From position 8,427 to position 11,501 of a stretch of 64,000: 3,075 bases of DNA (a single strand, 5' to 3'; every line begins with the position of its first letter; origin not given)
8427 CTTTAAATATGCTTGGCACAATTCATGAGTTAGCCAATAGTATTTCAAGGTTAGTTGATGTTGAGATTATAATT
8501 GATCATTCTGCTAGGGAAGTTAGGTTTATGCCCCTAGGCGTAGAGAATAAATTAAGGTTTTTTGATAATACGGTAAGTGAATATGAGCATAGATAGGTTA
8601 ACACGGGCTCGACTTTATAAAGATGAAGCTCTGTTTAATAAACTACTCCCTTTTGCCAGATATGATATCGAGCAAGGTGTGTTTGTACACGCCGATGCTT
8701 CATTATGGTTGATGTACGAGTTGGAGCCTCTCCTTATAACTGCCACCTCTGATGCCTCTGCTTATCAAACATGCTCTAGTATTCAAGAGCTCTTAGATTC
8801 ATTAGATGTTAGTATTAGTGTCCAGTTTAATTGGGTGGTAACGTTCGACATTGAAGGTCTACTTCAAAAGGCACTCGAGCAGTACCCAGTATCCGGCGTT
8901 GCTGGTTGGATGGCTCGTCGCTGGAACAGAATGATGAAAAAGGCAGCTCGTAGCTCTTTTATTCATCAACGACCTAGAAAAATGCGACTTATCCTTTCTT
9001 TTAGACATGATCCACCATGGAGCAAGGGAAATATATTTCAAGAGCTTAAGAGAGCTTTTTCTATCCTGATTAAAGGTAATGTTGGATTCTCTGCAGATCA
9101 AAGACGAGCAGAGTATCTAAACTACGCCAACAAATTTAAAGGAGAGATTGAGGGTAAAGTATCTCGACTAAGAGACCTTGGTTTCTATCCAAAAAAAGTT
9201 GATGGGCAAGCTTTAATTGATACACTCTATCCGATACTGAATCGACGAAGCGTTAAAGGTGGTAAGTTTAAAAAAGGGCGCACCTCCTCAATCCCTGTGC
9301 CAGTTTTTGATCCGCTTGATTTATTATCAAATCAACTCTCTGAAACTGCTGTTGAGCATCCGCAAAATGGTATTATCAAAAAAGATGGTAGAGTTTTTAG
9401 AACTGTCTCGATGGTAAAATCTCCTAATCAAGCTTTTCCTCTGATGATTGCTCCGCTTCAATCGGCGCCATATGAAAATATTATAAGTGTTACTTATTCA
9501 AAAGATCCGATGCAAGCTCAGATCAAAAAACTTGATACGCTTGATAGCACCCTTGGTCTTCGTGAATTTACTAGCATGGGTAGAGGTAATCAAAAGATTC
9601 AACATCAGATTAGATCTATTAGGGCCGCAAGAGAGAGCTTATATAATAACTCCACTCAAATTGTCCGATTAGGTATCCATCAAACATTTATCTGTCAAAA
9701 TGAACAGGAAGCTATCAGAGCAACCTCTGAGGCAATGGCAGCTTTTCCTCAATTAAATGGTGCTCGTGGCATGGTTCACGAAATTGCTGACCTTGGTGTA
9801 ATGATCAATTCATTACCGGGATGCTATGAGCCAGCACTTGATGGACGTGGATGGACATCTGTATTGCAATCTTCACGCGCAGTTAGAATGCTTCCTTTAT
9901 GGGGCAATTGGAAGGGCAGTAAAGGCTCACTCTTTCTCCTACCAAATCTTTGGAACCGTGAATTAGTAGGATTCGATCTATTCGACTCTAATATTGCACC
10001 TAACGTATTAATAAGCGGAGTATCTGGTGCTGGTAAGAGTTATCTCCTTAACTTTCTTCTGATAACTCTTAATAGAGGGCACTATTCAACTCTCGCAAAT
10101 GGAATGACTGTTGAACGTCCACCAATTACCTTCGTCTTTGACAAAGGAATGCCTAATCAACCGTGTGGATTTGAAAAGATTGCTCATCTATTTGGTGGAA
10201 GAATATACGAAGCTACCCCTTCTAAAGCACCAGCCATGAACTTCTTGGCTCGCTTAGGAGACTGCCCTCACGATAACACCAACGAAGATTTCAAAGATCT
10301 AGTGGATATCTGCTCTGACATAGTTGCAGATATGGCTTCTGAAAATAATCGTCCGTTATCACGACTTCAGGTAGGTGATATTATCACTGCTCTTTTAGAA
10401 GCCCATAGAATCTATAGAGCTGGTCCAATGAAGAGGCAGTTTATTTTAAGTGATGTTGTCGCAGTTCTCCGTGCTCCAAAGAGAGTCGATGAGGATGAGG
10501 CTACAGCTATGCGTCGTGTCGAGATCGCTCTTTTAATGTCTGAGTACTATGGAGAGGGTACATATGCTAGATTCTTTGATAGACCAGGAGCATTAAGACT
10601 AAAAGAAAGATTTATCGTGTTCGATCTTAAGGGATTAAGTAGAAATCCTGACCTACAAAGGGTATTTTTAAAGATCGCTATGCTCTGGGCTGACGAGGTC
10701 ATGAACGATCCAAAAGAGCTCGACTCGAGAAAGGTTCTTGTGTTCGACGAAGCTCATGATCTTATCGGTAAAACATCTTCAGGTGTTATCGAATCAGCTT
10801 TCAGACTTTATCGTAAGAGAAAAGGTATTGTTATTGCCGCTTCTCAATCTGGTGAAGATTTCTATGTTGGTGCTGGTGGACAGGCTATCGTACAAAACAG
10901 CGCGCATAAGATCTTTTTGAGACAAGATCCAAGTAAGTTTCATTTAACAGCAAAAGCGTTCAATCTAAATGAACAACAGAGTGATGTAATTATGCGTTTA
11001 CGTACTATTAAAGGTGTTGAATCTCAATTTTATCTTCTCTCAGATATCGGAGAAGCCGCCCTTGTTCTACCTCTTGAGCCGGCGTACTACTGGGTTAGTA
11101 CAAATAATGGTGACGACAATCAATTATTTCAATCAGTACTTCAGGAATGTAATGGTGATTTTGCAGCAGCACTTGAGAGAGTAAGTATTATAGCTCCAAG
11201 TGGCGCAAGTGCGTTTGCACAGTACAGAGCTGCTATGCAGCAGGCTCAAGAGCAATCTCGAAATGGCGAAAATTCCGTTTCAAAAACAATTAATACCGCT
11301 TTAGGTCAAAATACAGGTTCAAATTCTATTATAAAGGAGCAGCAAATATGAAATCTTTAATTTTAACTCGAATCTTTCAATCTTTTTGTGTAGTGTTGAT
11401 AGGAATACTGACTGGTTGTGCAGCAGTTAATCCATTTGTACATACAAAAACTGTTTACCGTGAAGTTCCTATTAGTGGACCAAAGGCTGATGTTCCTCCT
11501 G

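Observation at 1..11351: F-type T4SS locus with non-canonical order and no relaxase or coupling protein in 17 kb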

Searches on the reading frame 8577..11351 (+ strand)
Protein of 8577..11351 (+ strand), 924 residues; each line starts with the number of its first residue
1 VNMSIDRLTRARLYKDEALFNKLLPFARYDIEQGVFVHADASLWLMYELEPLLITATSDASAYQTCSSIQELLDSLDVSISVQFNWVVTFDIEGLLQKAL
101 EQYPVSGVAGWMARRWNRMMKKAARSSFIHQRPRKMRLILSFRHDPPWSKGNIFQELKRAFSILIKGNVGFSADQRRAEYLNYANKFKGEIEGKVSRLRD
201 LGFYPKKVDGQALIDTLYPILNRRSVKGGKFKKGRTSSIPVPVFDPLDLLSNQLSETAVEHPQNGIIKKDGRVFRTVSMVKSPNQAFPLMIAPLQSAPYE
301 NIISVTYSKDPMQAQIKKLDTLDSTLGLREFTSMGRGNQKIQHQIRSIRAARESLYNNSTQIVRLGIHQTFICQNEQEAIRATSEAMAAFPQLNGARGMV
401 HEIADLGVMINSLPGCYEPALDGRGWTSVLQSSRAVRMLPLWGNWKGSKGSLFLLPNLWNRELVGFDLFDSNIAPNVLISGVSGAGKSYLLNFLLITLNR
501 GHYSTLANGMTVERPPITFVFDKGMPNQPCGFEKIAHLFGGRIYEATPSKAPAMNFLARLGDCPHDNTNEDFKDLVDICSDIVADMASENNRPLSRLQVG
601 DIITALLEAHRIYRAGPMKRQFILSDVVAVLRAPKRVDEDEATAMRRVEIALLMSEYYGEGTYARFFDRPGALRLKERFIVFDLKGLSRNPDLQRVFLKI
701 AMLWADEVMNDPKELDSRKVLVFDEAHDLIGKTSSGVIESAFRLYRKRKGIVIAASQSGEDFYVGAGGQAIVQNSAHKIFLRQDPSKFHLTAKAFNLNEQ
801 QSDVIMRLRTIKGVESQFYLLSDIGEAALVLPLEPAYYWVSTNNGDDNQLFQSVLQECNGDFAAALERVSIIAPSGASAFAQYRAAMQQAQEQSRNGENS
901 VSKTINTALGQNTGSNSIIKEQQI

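Call 3: search_protein_families(library=pfam, proteins=[window:8577-11351:+], max_evalue=0.01)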
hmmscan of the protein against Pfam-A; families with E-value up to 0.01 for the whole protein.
window:8577-11351:+ (924 aa): 5 families
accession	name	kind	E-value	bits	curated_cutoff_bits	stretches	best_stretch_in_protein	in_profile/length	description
PF11130.14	TraC_F_IV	-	2.8e-13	50.1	28.1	1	20-390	1-349/375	TraC protein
PF19044.6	P-loop_TraG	-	2.9e-09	36.5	25.8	1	652-809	186-346/413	TraG P-loop domain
PF13401.12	AAA_22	-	0.00073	20.3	27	0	477-516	8-33/130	AAA domain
PF13191.12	AAA_16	-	0.0015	19.5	32.6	1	474-592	24-132/167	AAA ATPase domain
PF09848.15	SLFN-g3_helicase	-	0.0094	15.7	24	0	477-510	4-37/354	Schlafen group 3, DNA/RNA helicase domain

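Call 5: search_protein_families(library=ncbifam, proteins=[window:8577-11351:+], max_evalue=0.01)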
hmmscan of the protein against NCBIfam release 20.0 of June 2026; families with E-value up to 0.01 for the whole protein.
window:8577-11351:+ (924 aa): 9 families
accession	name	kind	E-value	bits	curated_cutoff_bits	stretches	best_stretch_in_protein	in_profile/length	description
TIGR02746.1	TraC-F-type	equivalog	6.6e-60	202.9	567.05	1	24-857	2-785/800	type IV secretion system protein TraC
TIGR00929.1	VirB4_CagE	subfamily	6.7e-30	104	643.1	1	474-809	437-728/792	VirB4 family type IV secretion/conjugal transfer ATPase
NF010278.0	PRK13721.1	subfamily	1.2e-22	79.7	1177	2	621-815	590-795/874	type IV secretion system protein TraC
NF045975.1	VirB4_plasma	equivalog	9.5e-15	53.4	590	1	623-799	656-848/894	Mbov_0397 family ICE element conjugal transfer ATPase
TIGR03744.1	traC_PFL_4706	equivalog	5.7e-12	44.3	520.6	1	348-496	345-496/892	conjugative transfer ATPase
NF045971.1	conju_CD1110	equivalog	8.6e-11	40.8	325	1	534-806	458-716/752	VirB4-like conjugal transfer ATPase, CD1110 family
TIGR03783.1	Bac_Flav_CT_G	subfamily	3.7e-05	21.8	261.55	1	653-805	602-757/829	TraG family conjugative transposon ATPase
NF010447.0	PRK13873.1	equivalog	5.4e-05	21.3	1020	1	651-866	576-788/815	conjugal transfer protein TrbE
NF010473.0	PRK13898.1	equivalog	0.0013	16.9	1050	1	654-783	583-710/801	type IV secretion system ATPase VirB4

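Call 11: search_dna_similar(query=window:8577-11351:+, collection=plasmids, mode=protein)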
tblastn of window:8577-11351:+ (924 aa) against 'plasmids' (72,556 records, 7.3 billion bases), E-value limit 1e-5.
The search stops at 5000 records and this limit was reached: more records match than are counted here, and every count below describes the 5000 best-scoring records only.
Records with a match: at least 5000; places in all: 5054; records where one place covers at least 80% of the query: 1.
Best place of each record, by identity: <60% 5000.
By first word of the organism name: Escherichia 1427; Klebsiella 1215; Salmonella 758; Enterobacter 337; Citrobacter 228; Vibrio 119; Providencia 115; Burkholderia 103; Aeromonas 63; Serratia 55; and 110 more.
By predicted mobility (MOB-suite, as given by PLSDB): conjugative 4321; non-mobilizable 383; mobilizable 296.
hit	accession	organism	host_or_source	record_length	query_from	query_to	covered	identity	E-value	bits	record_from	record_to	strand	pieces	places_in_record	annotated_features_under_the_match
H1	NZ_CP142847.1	Klebsiella aerogenes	mulberry,mulberry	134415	20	838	89%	22.9%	2e-8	66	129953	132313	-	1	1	traC: type IV secretion system protein TraC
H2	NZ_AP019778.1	Methylomonas koyamae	-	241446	159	835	73%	24.0%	3e-25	121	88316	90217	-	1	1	traC: type IV secretion system protein TraC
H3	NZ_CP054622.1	Azospirillum oryzae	cell culture,soil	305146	159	835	73%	23.9%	5e-26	124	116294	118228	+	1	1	traC: type IV secretion system protein TraC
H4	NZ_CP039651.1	Azospirillum sp. TSA2s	Soil,rice paddy soil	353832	159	835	73%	23.9%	5e-26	124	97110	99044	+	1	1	traC: type IV secretion system protein TraC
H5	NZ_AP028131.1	Vibrio fluvialis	Homo sapiens,Stool sample from a ...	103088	197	869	73%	24.0%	6e-24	117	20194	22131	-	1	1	TraC family protein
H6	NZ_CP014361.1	Methylomonas sp. DH-1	cell culture,waste sludge of a brewery ...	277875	159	835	73%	23.8%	1e-25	122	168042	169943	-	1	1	traC: type IV secretion system protein TraC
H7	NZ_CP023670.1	Methylomonas koyamae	-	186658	159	835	73%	23.6%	5e-25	120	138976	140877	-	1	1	traC: type IV secretion system protein TraC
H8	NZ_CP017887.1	Pseudomonas frederiksbergensis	whole organism,glacial stream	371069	179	877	76%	22.8%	2e-26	124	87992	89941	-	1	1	traC: type IV secretion system protein TraC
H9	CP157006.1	Methylomonas sp. AM2-LC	-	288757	198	847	70%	24.3%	1e-23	115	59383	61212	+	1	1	record has no annotation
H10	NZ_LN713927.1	Pseudomonas fluorescens SBW25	-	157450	179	877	76%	22.5%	5e-26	124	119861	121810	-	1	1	traC: type IV secretion system protein TraC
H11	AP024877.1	Vibrio halioticoli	-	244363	197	853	71%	23.7%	3e-19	102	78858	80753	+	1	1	record has no annotation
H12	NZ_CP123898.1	Methylomonas sp. UP202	pure culture,canal sediment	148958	159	835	73%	23.0%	6e-21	107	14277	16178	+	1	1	traC: type IV secretion system protein TraC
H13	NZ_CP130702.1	Halomonas sp. I5-271120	cell culture,Novel isolate from a UK ...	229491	143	825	74%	22.7%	6e-16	91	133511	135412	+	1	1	traC: type IV secretion system protein TraC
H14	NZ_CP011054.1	Halomonas sp. KO116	Nile Delta Mediterranean Sea surface ...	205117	196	825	68%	24.1%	1e-21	109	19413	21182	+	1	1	traC: type IV secretion system protein TraC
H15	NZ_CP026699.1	Citrobacter koseri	-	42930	186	852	72%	22.4%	6e-13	81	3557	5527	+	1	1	traC: type IV secretion system protein TraC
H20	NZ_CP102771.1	Myxococcus stipitatus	-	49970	275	879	65%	24.3%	3e-21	108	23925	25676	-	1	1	ATP-binding protein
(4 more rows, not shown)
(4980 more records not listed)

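Call 12: find_homologous_proteins(query=window:8577-11351:+)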
Query window:8577-11351:+ (924 aa): 300 proteins with E <= 0.001 among 8000 candidates; the best 120 are listed.
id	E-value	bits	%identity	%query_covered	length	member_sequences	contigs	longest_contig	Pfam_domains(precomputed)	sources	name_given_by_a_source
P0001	0.0e+0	2090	100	100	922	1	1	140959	PF19044.7,PF11130.15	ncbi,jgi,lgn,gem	-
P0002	0.0e+0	1838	86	99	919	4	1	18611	PF19044.7,PF11130.15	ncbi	-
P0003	0.0e+0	1835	85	100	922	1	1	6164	PF19044.7,PF11130.15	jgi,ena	-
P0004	0.0e+0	1774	84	98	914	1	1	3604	PF19044.7,PF11130.15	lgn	-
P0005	0.0e+0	1771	83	99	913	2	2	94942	PF19044.7,PF11130.15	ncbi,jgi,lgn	jgi:hypothetical protein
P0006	0.0e+0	1771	84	98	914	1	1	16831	PF19044.7,PF11130.15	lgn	-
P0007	0.0e+0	1768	83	98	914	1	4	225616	PF19044.7,PF11130.15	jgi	jgi:hypothetical protein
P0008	0.0e+0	1767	82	99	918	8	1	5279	PF19044.7,PF11130.15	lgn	-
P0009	0.0e+0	1765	83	98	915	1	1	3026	PF19044.7,PF11130.15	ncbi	-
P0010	0.0e+0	1755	82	98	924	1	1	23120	PF19044.7,PF11130.15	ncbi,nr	ncbi:MAG: TraC family protein [Deltaproteobacteria bacterium]|nr:TraC family protein [Deltaproteobac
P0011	0.0e+0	1577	73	98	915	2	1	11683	PF19044.7,PF11130.15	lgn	-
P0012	0.0e+0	1565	73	99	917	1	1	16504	PF19044.7,PF11130.15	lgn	-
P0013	0.0e+0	1551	74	95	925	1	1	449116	PF19044.7,PF11130.15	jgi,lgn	jgi:hypothetical protein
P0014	0.0e+0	1519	72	98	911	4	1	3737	PF19044.7,PF11130.15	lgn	-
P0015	0.0e+0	1517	70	99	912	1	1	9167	PF19044.7,PF11130.15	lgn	-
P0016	0.0e+0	1513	73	96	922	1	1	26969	PF19044.7,PF11130.15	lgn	-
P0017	0.0e+0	1510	70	98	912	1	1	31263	PF19044.7,PF11130.15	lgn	-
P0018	0.0e+0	1507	69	99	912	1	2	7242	PF19044.7,PF11130.15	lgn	-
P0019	0.0e+0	1501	70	97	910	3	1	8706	PF19044.7,PF11130.15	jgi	-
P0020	0.0e+0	1498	70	98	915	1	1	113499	PF19044.7,PF11130.15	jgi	-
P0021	0.0e+0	1492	71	95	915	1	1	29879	PF19044.7,PF11130.15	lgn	-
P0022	0.0e+0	1491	68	99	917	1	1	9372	PF19044.7,PF11130.15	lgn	-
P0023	0.0e+0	1490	69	99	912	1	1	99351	PF19044.7,PF11130.15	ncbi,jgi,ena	jgi:hypothetical protein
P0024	0.0e+0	1487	71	95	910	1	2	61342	PF19044.7,PF11130.15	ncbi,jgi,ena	jgi:hypothetical protein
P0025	0.0e+0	1487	69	99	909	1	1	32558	PF19044.7,PF11130.15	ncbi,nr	ncbi:MAG: TraC family protein [Deltaproteobacteria bacterium]|nr:TraC family protein [Deltaproteobac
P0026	0.0e+0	1487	68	98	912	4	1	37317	PF19044.7,PF11130.15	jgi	jgi:hypothetical protein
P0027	0.0e+0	1486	70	97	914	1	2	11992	PF19044.7,PF11130.15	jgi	jgi:TraG P-loop domain/TraC protein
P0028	0.0e+0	1485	68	98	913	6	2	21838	PF19044.7,PF11130.15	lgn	-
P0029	0.0e+0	1483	69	99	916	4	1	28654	PF19044.7,PF11130.15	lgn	-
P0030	0.0e+0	1481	71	95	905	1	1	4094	PF19044.7,PF11130.15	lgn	-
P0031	0.0e+0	1481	70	96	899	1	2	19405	PF19044.7,PF11130.15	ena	-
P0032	0.0e+0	1481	69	98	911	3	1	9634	PF19044.7,PF11130.15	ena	-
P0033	0.0e+0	1480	71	95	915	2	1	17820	PF19044.7,PF11130.15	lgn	-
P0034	0.0e+0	1480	70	95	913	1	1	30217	PF19044.7,PF11130.15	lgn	-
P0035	0.0e+0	1480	68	99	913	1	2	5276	PF19044.7,PF11130.15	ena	-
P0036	0.0e+0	1479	68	98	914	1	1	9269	PF19044.7,PF11130.15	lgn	-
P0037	0.0e+0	1478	68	98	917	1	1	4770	PF19044.7,PF11130.15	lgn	-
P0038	0.0e+0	1478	69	98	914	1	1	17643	PF19044.7,PF11130.15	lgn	-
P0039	0.0e+0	1476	69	99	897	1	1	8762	PF19044.7,PF11130.15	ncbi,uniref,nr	ncbi:MAG: TraC family protein [SAR324 cluster bacterium]|uniref:TraC family protein n=1 Tax=SAR324 c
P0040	0.0e+0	1475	69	98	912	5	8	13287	PF19044.7,PF11130.15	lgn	-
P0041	0.0e+0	1474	69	99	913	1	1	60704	PF19044.7,PF11130.15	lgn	-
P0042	0.0e+0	1474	69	97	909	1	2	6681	PF19044.7,PF11130.15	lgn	-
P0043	0.0e+0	1472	67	99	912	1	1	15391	PF19044.7,PF11130.15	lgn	-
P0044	0.0e+0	1472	69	99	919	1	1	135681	PF19044.7,PF11130.15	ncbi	-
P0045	0.0e+0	1470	69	95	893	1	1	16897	PF19044.7,PF11130.15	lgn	-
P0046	0.0e+0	1469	70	95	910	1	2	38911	PF19044.7,PF11130.15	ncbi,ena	-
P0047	0.0e+0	1469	70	96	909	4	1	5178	PF19044.7,PF11130.15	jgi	-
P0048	0.0e+0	1466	67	98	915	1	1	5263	PF19044.7,PF11130.15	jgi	-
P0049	0.0e+0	1464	69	98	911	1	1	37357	PF19044.7,PF11130.15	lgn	-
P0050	0.0e+0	1464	69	99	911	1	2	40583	PF19044.7,PF11130.15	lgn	-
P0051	0.0e+0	1460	70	94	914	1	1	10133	PF19044.7,PF11130.15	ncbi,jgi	jgi:hypothetical protein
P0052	0.0e+0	1460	67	99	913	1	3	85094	PF19044.7,PF11130.15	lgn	-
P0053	0.0e+0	1460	69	95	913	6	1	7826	PF19044.7,PF11130.15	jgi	-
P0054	0.0e+0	1459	68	98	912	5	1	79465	PF19044.7,PF11130.15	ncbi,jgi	jgi:type IV secretory pathway VirB4 component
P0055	0.0e+0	1458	67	98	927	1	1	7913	PF19044.7,PF11130.15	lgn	-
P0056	0.0e+0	1458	67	99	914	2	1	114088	PF19044.7,PF11130.15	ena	-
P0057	0.0e+0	1458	68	98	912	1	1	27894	PF19044.7,PF11130.15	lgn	-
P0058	0.0e+0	1457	68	98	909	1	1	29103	PF19044.7,PF11130.15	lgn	-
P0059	0.0e+0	1456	68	96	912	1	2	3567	PF19044.7,PF11130.15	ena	-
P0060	0.0e+0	1456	68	98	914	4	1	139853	PF19044.7,PF11130.15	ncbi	-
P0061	0.0e+0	1455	68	97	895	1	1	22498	PF19044.7,PF11130.15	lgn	-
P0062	0.0e+0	1454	67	98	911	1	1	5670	PF19044.7,PF11130.15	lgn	-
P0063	0.0e+0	1454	68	98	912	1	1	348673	PF19044.7,PF11130.15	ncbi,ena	-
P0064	0.0e+0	1453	68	99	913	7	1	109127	PF19044.7,PF11130.15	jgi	jgi:hypothetical protein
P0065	0.0e+0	1452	66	99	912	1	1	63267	PF19044.7,PF11130.15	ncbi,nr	ncbi:MAG: hypothetical protein D6719_02610 [Candidatus Dadabacteria bacterium]|nr:MAG: hypothetical 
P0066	0.0e+0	1451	68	98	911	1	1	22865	PF19044.7,PF11130.15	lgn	-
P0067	0.0e+0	1451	69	95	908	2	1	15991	PF19044.7,PF11130.15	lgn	-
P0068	0.0e+0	1450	67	99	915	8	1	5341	PF19044.7,PF11130.15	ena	-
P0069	0.0e+0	1449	68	95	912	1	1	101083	PF19044.7,PF11130.15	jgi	-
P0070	0.0e+0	1448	69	95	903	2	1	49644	PF19044.7,PF11130.15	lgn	-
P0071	0.0e+0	1448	68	98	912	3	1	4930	PF19044.7,PF11130.15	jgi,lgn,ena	-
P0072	0.0e+0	1448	68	98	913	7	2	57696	PF19044.7,PF11130.15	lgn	-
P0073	0.0e+0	1448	69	96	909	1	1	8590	PF19044.7,PF11130.15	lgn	-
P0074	0.0e+0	1446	68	97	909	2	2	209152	PF19044.7,PF11130.15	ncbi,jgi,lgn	jgi:hypothetical protein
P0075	0.0e+0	1445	67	99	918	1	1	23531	PF19044.7,PF11130.15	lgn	-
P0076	0.0e+0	1445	67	99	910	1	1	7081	PF19044.7,PF11130.15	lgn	-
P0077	0.0e+0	1444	69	95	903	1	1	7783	PF19044.7,PF11130.15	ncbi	-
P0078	0.0e+0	1442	70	95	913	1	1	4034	PF19044.7,PF11130.15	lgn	-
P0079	0.0e+0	1442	68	97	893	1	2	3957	PF19044.7,PF11130.15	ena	-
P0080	0.0e+0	1441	68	96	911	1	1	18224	PF19044.7,PF11130.15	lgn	-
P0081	0.0e+0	1441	68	98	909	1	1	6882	PF19044.7,PF11130.15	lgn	-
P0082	0.0e+0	1441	70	95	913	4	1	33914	PF19044.7,PF11130.15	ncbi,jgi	jgi:hypothetical protein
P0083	0.0e+0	1441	68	96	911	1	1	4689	PF19044.7,PF11130.15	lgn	-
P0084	0.0e+0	1440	68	98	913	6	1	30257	PF19044.7,PF11130.15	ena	-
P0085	0.0e+0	1440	68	98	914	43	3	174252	PF19044.7,PF11130.15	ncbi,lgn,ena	-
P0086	0.0e+0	1439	66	99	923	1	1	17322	PF19044.7,PF11130.15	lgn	-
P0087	0.0e+0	1438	70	95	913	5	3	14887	PF19044.7,PF11130.15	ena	-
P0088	0.0e+0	1437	69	96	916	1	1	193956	PF19044.7,PF11130.15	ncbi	-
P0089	0.0e+0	1437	66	98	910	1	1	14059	PF19044.7,PF11130.15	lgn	-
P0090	0.0e+0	1436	67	98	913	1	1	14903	PF19044.7,PF11130.15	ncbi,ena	-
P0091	0.0e+0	1435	68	97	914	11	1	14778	PF19044.7,PF11130.15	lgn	-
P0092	0.0e+0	1435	68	98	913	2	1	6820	PF19044.7,PF11130.15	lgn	-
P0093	0.0e+0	1435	67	99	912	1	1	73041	PF19044.7,PF11130.15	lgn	-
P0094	0.0e+0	1434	68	98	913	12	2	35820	PF19044.7,PF11130.15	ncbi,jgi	jgi:hypothetical protein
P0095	0.0e+0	1434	68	98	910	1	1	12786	PF19044.7,PF11130.15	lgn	-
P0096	0.0e+0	1433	66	98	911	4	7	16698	PF19044.7,PF11130.15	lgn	-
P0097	0.0e+0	1433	67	95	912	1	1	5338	PF19044.7,PF11130.15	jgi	jgi:hypothetical protein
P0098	0.0e+0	1432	70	95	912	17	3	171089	PF19044.7,PF11130.15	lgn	-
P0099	0.0e+0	1432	67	99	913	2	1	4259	PF19044.7,PF11130.15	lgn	-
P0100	0.0e+0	1432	67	98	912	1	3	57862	PF19044.7,PF11130.15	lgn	-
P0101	0.0e+0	1431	67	98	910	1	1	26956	PF19044.7,PF11130.15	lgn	-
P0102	0.0e+0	1430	67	98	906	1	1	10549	PF19044.7,PF11130.15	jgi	-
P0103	0.0e+0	1430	68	98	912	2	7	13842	PF19044.7,PF11130.15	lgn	-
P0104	0.0e+0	1430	68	96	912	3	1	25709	PF19044.7,PF11130.15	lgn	-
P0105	0.0e+0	1430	69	94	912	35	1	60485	PF19044.7,PF11130.15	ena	-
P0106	0.0e+0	1430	67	99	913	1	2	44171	PF19044.7,PF11130.15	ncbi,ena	-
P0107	0.0e+0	1429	68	98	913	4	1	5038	PF19044.7,PF11130.15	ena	-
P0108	0.0e+0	1429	67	97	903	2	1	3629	PF19044.7,PF11130.15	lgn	-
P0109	0.0e+0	1428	67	98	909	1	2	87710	PF19044.7,PF11130.15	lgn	-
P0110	0.0e+0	1428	66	98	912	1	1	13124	PF19044.7,PF11130.15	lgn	-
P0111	0.0e+0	1428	68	96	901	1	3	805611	PF19044.7,PF11130.15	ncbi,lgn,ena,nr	ncbi:MAG TPA: TraC family protein [Oligoflexia bacterium]|nr:TraC family protein [Oligoflexia bacter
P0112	0.0e+0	1428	67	98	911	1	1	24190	PF19044.7,PF11130.15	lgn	-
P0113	0.0e+0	1428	67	98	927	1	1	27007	PF19044.7,PF11130.15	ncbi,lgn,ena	-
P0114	0.0e+0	1427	69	95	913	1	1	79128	PF19044.7,PF11130.15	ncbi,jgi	jgi:hypothetical protein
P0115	0.0e+0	1427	66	99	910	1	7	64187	PF19044.7,PF11130.15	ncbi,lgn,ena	-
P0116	0.0e+0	1426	69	96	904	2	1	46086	PF19044.7,PF11130.15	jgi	jgi:hypothetical protein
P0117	0.0e+0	1426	66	98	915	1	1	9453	PF19044.7,PF11130.15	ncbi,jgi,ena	-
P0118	0.0e+0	1426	66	98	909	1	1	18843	PF19044.7,PF11130.15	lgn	-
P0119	0.0e+0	1426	67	98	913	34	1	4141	PF19044.7,PF11130.15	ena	-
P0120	0.0e+0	1425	69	95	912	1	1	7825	PF19044.7,PF11130.15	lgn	-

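Call 14: find_encoding_contigs(protein=P0001, flank=10000, max_places=4)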
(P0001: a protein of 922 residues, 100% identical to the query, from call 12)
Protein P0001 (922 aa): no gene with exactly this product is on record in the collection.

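Call 24: list_cluster_members(proteins=[P0001, P0124, P0013, P0111, P0202, P0222])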
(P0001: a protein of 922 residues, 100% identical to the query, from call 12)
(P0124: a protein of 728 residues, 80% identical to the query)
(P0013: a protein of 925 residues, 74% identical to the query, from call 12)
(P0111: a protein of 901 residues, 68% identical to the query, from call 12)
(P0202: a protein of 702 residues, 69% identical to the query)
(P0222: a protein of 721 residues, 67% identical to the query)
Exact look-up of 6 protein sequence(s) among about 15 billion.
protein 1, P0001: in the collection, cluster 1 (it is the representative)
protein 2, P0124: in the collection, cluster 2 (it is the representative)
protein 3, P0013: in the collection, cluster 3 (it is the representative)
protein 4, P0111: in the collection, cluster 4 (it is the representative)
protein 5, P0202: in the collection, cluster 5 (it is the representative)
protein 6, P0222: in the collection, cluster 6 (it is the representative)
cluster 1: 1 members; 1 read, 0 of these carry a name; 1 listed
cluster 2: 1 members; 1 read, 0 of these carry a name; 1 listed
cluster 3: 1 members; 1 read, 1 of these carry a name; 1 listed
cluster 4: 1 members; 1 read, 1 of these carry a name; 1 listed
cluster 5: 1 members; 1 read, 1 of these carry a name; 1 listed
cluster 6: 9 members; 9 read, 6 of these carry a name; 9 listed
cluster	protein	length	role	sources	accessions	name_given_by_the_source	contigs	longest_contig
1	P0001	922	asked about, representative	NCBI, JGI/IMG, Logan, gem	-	-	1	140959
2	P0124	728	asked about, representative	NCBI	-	-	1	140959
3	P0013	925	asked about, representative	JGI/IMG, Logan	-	hypothetical protein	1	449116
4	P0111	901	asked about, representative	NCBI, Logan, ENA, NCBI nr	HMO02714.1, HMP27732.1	MAG TPA: TraC family protein [Oligoflexia bacterium] | TraC family protein [Oligoflexia bacterium]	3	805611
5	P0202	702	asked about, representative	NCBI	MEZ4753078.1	MAG: TraM recognition domain-containing protein [Bdellovibrionota bacterium]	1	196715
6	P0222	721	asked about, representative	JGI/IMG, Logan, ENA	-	hypothetical protein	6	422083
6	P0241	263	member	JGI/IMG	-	hypothetical protein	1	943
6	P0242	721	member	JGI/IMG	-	hypothetical protein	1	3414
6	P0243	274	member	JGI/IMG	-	hypothetical protein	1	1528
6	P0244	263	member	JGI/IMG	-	hypothetical protein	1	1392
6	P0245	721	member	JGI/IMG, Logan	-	hypothetical protein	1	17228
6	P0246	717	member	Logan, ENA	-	-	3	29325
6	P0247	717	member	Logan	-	-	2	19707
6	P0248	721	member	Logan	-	-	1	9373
